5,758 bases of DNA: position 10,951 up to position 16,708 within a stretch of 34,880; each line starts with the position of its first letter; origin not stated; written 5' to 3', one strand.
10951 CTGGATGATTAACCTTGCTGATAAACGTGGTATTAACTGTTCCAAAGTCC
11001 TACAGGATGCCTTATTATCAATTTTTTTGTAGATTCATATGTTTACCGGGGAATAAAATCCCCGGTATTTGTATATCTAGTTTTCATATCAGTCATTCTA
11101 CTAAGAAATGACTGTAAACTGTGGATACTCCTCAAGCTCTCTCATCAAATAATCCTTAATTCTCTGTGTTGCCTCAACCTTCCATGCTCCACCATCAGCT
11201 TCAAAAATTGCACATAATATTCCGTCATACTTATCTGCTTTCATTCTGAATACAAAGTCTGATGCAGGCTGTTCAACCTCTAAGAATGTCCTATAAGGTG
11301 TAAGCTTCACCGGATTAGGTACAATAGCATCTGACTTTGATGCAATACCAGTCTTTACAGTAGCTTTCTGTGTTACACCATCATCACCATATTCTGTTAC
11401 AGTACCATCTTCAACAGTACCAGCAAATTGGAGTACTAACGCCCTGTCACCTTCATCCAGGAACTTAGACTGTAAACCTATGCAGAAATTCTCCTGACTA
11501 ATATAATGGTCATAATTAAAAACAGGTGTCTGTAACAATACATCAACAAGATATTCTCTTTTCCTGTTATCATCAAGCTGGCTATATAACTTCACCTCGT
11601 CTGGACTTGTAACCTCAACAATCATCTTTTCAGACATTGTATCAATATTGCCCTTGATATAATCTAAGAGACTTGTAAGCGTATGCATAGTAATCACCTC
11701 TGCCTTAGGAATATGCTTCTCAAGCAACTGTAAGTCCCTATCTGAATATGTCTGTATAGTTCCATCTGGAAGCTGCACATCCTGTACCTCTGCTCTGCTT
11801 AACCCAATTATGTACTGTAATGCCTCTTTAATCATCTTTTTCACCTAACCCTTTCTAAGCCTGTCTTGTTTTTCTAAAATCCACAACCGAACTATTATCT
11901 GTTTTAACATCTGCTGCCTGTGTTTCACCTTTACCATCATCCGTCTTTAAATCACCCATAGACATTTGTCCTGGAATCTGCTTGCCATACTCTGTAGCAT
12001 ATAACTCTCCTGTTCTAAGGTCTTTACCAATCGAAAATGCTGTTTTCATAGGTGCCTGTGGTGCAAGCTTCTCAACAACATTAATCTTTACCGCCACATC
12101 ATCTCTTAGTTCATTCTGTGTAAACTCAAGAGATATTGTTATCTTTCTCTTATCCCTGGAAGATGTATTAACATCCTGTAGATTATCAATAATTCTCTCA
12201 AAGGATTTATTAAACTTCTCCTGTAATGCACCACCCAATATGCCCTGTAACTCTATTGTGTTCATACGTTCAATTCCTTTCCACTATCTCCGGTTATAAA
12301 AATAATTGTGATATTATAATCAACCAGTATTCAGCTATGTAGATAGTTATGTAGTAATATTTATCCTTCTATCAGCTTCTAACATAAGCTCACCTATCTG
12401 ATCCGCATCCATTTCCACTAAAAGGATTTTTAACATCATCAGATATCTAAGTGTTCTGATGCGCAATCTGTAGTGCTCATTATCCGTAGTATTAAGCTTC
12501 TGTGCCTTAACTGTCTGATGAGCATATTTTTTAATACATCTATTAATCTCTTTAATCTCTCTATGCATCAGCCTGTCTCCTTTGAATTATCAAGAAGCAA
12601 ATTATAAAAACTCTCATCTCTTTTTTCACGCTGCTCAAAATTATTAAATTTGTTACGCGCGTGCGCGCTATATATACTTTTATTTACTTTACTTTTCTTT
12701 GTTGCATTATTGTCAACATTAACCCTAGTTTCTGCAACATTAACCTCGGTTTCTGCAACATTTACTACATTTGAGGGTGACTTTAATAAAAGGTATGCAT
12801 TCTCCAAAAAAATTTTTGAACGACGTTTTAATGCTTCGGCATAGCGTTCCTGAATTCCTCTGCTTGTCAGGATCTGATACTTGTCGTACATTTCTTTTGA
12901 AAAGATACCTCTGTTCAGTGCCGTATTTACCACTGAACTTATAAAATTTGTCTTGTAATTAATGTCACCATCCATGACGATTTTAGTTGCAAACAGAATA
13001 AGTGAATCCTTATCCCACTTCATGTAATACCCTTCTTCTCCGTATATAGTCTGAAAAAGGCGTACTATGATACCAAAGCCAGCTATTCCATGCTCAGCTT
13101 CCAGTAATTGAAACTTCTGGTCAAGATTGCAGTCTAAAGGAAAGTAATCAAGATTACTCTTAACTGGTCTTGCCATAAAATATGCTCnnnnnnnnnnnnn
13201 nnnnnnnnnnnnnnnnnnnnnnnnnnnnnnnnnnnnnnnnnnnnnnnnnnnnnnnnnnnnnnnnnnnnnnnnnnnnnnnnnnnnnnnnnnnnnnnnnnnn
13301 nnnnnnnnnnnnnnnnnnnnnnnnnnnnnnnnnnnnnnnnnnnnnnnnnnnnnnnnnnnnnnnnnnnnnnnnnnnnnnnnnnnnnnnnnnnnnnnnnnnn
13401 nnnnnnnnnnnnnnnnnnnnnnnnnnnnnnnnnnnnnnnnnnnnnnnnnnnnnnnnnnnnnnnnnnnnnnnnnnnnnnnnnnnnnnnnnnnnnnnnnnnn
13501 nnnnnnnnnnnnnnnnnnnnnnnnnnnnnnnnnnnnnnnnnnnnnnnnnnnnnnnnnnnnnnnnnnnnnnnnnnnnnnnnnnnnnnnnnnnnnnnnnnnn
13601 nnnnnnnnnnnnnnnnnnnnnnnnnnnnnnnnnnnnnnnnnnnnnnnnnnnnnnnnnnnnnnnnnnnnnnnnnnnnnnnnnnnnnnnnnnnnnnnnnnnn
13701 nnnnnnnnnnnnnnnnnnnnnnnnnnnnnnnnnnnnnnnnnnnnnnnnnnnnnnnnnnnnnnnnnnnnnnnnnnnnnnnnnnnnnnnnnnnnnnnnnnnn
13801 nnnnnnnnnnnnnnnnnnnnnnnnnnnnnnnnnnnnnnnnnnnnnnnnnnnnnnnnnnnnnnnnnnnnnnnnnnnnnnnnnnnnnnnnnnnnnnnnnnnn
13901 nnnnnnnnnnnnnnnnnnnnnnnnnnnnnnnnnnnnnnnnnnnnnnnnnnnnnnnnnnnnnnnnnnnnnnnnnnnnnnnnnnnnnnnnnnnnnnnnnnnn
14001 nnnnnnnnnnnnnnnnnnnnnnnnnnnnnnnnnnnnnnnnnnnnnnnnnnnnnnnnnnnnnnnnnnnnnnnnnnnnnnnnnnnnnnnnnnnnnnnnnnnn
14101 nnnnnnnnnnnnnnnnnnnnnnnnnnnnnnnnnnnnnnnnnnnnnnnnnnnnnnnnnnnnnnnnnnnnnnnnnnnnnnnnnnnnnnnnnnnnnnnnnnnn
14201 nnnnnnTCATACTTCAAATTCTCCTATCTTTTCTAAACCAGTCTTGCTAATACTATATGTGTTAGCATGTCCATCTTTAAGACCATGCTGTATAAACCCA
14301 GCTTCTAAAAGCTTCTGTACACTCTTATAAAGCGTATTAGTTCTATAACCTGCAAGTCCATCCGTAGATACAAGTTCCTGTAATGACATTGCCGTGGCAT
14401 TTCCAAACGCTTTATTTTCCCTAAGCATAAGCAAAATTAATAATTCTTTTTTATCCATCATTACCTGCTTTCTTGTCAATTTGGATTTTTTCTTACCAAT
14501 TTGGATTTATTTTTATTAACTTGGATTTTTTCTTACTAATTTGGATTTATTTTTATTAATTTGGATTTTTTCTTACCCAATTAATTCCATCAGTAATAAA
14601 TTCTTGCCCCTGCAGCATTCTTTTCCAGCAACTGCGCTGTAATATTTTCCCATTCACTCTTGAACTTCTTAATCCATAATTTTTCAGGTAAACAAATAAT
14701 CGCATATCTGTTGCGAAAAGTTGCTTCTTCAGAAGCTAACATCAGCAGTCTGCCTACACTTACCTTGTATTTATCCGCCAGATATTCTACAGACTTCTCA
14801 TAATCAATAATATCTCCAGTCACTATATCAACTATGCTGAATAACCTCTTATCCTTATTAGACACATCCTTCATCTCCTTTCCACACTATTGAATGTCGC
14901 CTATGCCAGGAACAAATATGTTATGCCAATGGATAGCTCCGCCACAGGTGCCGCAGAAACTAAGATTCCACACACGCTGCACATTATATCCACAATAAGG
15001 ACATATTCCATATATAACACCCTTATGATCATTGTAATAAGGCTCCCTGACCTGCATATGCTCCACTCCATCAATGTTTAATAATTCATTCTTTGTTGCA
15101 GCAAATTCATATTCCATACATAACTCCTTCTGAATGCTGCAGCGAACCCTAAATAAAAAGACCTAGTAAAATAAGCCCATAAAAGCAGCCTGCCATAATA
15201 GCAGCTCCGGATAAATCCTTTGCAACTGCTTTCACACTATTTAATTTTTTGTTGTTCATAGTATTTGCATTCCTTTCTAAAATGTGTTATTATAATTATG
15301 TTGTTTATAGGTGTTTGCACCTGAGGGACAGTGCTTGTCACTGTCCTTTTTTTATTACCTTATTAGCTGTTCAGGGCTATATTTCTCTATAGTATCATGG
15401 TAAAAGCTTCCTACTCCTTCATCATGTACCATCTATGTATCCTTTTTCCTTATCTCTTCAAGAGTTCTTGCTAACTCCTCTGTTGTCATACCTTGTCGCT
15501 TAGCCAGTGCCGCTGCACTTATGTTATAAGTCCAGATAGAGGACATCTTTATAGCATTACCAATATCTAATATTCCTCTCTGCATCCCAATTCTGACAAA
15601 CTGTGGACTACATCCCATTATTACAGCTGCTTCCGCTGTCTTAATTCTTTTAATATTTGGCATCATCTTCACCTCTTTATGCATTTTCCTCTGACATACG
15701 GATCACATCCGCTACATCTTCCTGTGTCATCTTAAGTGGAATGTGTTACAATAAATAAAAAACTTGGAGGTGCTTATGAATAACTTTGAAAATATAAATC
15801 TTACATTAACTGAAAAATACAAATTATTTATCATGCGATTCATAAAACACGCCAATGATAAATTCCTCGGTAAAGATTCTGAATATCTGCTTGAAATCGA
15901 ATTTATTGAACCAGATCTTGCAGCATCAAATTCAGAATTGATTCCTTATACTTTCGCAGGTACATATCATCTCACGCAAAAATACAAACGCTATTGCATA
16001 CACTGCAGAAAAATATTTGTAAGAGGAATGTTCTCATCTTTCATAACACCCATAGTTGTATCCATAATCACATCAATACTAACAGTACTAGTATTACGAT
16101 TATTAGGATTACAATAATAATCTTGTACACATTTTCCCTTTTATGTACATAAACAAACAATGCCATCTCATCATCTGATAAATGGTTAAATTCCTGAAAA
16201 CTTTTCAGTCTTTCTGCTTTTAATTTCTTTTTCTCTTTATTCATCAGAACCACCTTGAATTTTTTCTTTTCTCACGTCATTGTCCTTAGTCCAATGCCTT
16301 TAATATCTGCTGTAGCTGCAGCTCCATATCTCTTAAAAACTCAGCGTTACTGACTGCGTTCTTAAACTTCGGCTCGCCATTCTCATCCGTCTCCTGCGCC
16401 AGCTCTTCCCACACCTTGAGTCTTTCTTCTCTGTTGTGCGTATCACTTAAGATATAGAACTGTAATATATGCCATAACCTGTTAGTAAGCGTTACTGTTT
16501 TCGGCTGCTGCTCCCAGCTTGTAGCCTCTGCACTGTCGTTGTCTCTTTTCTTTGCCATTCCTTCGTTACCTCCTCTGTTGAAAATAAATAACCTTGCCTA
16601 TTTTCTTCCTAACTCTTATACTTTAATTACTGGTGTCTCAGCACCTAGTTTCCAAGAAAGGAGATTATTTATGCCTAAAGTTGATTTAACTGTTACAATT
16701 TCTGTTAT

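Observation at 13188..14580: A complete tubC-tubR-tubZ (type III, tubulin-based) partition locus in a 35-kb phage that also has an integrase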

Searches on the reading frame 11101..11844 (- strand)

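Call 9: search_protein_families(library=pfam, proteins=[window:11101-11844:-], max_evalue=0.01)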
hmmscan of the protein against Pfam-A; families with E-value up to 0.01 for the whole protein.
window:11101-11844:- (247 aa): 0 families

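Call 10: search_protein_families(library=phrogs, proteins=[window:11101-11844:-], max_evalue=0.001)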
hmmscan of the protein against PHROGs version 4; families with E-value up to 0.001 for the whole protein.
window:11101-11844:- (247 aa): 2 families
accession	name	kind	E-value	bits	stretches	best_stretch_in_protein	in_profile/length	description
phrog_1029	-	unknown function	6.6e-84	282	1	3-246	2-237/241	-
phrog_16580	-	unknown function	2.5e-20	73.1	1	179-246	1-64/65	-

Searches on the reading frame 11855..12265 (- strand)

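Call 9: search_protein_families(library=pfam, proteins=[window:11855-12265:-], max_evalue=0.01)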
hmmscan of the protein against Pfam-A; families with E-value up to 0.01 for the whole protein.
window:11855-12265:- (136 aa): 0 families

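Call 10: search_protein_families(library=phrogs, proteins=[window:11855-12265:-], max_evalue=0.001)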
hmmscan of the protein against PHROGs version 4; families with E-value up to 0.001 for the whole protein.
window:11855-12265:- (136 aa): 1 family
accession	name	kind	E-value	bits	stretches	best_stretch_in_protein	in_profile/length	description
phrog_997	-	DNA, RNA and nucleotide metabolism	4.2e-40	138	1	3-134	4-135/136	replication terminator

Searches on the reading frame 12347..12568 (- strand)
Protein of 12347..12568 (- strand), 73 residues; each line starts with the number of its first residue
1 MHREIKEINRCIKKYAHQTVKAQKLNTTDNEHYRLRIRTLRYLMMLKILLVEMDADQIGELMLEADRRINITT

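Call 10: search_protein_families(library=phrogs, proteins=[window:12347-12568:-], max_evalue=0.001)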
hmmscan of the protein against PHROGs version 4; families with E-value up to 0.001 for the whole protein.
window:12347-12568:- (73 aa): 0 families

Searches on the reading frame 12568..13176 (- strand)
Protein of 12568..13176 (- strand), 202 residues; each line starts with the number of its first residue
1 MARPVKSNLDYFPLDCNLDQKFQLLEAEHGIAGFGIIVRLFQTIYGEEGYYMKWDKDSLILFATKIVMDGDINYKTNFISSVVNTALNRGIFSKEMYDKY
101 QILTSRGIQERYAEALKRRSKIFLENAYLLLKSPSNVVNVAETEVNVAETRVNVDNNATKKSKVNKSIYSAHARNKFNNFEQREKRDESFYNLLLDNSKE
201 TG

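Call 5: search_protein_families(library=pfam, proteins=[window:12568-13176:-], max_evalue=1)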
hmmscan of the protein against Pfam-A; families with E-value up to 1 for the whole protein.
window:12568-13176:- (202 aa): 2 families
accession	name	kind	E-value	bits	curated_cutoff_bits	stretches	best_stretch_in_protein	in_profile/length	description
PF14297.12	Lin1244_N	-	3.9e-26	92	25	1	11-108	1-95/95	Lin1244/Lin1753-like, N-terminal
PF06123.17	CreD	-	0.04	13.2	23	1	80-172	93-185/428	Inner membrane protein CreD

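Call 10: search_protein_families(library=phrogs, proteins=[window:12568-13176:-], max_evalue=0.001)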
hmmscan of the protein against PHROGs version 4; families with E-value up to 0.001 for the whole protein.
window:12568-13176:- (202 aa): 4 families
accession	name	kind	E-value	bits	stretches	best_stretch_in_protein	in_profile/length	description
phrog_2562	-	DNA, RNA and nucleotide metabolism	3.8e-54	185.3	1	1-197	1-201/290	replication initiation protein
phrog_20437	-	DNA, RNA and nucleotide metabolism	1.5e-51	175.9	1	1-176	1-173/212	DNA replication initiation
phrog_16706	-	DNA, RNA and nucleotide metabolism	9.8e-20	72.5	1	1-166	1-162/266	replisome organizer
phrog_20981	-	unknown function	6.4e-11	43.4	1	9-168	1-159/293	-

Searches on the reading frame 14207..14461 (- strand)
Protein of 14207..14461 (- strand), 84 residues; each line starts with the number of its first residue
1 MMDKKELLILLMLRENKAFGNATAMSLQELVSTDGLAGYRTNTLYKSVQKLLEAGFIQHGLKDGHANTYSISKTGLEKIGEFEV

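Call 5: search_protein_families(library=pfam, proteins=[window:14207-14461:-], max_evalue=1)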
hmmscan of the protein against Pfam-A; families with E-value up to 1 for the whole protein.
window:14207-14461:- (84 aa): 5 families
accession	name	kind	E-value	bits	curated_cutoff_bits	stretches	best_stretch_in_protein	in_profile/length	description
PF14277.12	DUF4364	-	0.00043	20.6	26.9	1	7-83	3-74/162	Domain of unknown function (DUF4364)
PF03551.20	PadR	-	0.0079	16.6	27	1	9-79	1-73/75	Transcriptional regulator PadR-like family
PF22381.2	Staph_reg_Sar_Rot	-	0.012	16.2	27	1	2-59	12-60/85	Transcriptional regulator SarA/Rot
PF10711.15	DUF2513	-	0.035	14.9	29.6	1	9-77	10-71/100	Hypothetical protein (DUF2513)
PF01978.25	TrmB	-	0.18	12.1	25.6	1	38-58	33-53/68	Sugar-specific transcriptional regulator TrmB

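Call 10: search_protein_families(library=phrogs, proteins=[window:14207-14461:-], max_evalue=0.001)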
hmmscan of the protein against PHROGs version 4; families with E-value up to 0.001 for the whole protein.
window:14207-14461:- (84 aa): 2 families
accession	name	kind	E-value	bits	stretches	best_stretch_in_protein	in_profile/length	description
phrog_17403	-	transcription regulation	9.2e-08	33.3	1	3-79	4-77/81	transcriptional regulator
phrog_4278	-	unknown function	3.1e-07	31.2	1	5-78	34-103/127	-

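Call 12: search_solved_structures(query=window:14207-14461:-, max_evalue=10, show_alignments=2)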
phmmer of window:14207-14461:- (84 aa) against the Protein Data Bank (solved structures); distinct sequences matched with E-value up to 10: 7.
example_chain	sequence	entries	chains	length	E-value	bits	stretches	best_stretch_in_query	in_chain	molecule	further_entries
6tey_A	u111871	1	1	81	1.5e-06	31.8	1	2-79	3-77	DNA-binding protein TubR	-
1hst_A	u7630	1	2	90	0.3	15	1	8-75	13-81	HISTONE H5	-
2y8k_A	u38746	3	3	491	0.49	14.3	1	16-56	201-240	CARBOHYDRATE BINDING FAMILY 6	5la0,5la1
5la2_A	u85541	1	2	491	0.5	14.2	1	16-56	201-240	Carbohydrate binding family 6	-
4qlc_U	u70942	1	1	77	0.51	14.2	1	8-73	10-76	H5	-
5wcu_U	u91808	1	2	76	0.75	13.7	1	8-71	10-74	Histone H5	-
5g56_A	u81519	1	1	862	1.5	12.7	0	16-56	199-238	CARBOHYDRATE BINDING FAMILY 6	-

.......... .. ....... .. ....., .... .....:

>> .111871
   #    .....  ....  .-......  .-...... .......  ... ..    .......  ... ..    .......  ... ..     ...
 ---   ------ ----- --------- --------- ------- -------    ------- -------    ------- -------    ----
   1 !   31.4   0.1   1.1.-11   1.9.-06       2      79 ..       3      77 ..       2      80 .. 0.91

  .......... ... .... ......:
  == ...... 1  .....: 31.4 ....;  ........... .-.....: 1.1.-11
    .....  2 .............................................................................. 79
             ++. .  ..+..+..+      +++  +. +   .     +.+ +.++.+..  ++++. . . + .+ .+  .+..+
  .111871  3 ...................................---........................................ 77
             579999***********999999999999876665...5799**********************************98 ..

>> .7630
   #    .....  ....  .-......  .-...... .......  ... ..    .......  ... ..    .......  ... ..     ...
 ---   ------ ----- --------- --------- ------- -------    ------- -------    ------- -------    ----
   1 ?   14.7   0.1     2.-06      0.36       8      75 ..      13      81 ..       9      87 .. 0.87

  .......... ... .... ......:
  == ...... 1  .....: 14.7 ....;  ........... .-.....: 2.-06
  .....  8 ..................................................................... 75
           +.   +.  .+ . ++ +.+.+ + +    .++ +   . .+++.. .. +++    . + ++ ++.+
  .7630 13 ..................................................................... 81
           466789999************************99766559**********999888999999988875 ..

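Call 51: find_homologous_proteins(query=window:14207-14461:-)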
Query window:14207-14461:- (84 aa): 7 proteins with E <= 0.001 among 8 candidates.
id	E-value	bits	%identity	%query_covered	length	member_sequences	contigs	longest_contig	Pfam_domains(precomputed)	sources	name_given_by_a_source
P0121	3.8e-42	159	93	100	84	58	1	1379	-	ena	-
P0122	3.6e-40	153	87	99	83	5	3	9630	-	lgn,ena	-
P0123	2.7e-38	147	87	99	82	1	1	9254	-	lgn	-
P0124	2.2e-37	144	83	96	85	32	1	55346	-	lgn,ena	-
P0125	3.3e-20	89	98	57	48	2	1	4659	-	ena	-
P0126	8.6e-20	88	88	61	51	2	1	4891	-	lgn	-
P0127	1.9e-16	78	77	73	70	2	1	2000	-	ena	-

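Call 61: predict_structure(alignment_id=A3)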
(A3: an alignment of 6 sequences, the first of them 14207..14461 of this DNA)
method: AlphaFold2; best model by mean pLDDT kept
length: 84 residues; sequences in the alignment: 6
mean_pLDDT: 85.2   pTM: 0.80
mean pLDDT of the five models: 85.2, 82.9, 81.8, 69.8, 67.6
residues with pLDDT >= 90: 35; 70-90: 42; 50-70: 7; < 50: 0
segments of 3 or more residues with pLDDT < 50: none
pLDDT, mean of each block of 10 residues (from residue 1): 89 80 80 85 92 92 77 91 71
secondary structure, 60 per line:
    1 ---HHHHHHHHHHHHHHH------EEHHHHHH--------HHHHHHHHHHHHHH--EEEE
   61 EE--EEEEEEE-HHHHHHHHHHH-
elements in order: H4-18 H27-32 H41-54 E57-62 E65-71 H73-83

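Call 64: fold_search(model_id=the predicted structure, library=pdb)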
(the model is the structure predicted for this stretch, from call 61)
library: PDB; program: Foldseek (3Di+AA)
matches with E <= 10: 1423; with E <= 0.001: 0
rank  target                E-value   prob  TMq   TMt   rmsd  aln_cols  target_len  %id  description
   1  6tey_MODEL_1_A        2.7e-03  1.00  0.61  0.63   4.3        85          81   22  Solution Structure of the DNA-binding TubR fragment from Clostridium Botulinum (released 2020-11-18)
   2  2qvo                  4.6e-03  1.00  0.74  0.72   2.4        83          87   17  Crystal structure of AF1382 from Archaeoglobus fulgidus (released 2007-09-04)
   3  3o3k                  4.9e-03  1.00  0.74  0.70   2.6        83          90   16  Crystal structure of AF1382 from Archaeoglobus fulgidus (released 2010-08-04)
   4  3bpx_B                4.9e-03  1.00  0.67  0.43   3.4        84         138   17  Crystal Structure of MarR (released 2008-05-20)
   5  3ov8                  5.2e-03  1.00  0.74  0.69   2.4        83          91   17  Crystal structure of AF1382 from Archaeoglobus fulgidus, High resolution (released 2011-11-16)
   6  1tbx_B                5.6e-03  1.00  0.60  0.56   4.0        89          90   16  Crystal structure of SSV1 F-93 (released 2004-07-13)
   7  7kua                  7.3e-03  1.00  0.76  0.44   2.2        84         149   21  Crystal structure of the MarR family transcriptional regulator from Pseudomonas putida bound to Indole 3 acetic acid (released 2021-12-01)
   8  3bj6_B                7.3e-03  1.00  0.70  0.41   2.9        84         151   17  Crystal structure of MarR family transcription regulator SP03579 (released 2007-12-18)
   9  3bj6_A                7.3e-03  1.00  0.70  0.41   2.9        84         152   17  Crystal structure of MarR family transcription regulator SP03579 (released 2007-12-18)
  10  2lso_MODEL_1_A        7.8e-03  1.00  0.57  0.58   3.7        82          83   15  Solution NMR Structure of the Globular Domain of Human Histone H1x, Northeast Structural Genomics Consortium ( (released 2012-06-13)
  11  2d1h_B                8.3e-03  1.00  0.60  0.52   4.0        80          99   24  Crystal structure of ST1889 protein from thermoacidophilic archaeon Sulfolobus tokodaii (released 2006-09-05)
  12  4eju_A                8.9e-03  1.00  0.69  0.41   3.1        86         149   19  Staphylococcus epidermidis TcaR full length (released 2013-05-08)
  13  2obp_A                8.9e-03  1.00  0.70  0.73   3.6        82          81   21  Crystal structure of a putative dna-binding protein (reut_b4095) from ralstonia eutropha jmp134 at 1.70 A resolution (released 2007-01-16)
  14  3df8                  8.9e-03  1.00  0.66  0.52   3.4        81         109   17  The crystal structure of a possible HxlR family transcriptional factor from Thermoplasma volcanium GSS1 (released 2008-08-05)
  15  3b73_B                9.5e-03  1.00  0.72  0.69   2.2        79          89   20  Crystal structure of the PhiH1 repressor-like protein from Haloarcula marismortui (released 2007-11-13)
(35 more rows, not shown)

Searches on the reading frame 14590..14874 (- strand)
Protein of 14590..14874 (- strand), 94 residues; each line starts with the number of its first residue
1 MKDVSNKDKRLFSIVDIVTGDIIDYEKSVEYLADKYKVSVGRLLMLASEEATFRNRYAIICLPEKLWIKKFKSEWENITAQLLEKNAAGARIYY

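Call 5: search_protein_families(library=pfam, proteins=[window:14590-14874:-], max_evalue=1)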
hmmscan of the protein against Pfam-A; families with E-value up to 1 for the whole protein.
window:14590-14874:- (94 aa): 1 family
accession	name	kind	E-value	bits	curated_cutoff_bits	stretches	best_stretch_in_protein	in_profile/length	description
PF14941.11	OAF_N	-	0.13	12.3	27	1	31-91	42-100/150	Out at first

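Call 10: search_protein_families(library=phrogs, proteins=[window:14590-14874:-], max_evalue=0.001)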
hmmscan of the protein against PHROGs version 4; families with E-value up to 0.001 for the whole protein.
window:14590-14874:- (94 aa): 0 families

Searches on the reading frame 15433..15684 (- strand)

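Call 10: search_protein_families(library=phrogs, proteins=[window:15433-15684:-], max_evalue=0.001)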
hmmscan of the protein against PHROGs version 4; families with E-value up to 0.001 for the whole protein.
window:15433-15684:- (83 aa): 1 family
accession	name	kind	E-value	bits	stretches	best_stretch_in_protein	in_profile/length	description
phrog_6058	-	unknown function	1.7e-16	61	1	5-71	18-85/113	-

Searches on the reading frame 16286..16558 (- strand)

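Call 55: search_protein_families(library=phrogs, proteins=[window:16286-16558:-], max_evalue=0.001)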
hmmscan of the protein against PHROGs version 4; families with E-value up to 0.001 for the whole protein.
window:16286-16558:- (90 aa): 1 family
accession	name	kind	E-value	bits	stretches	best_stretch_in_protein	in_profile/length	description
phrog_38056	-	unknown function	1.4e-16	61.5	1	19-87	14-82/85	-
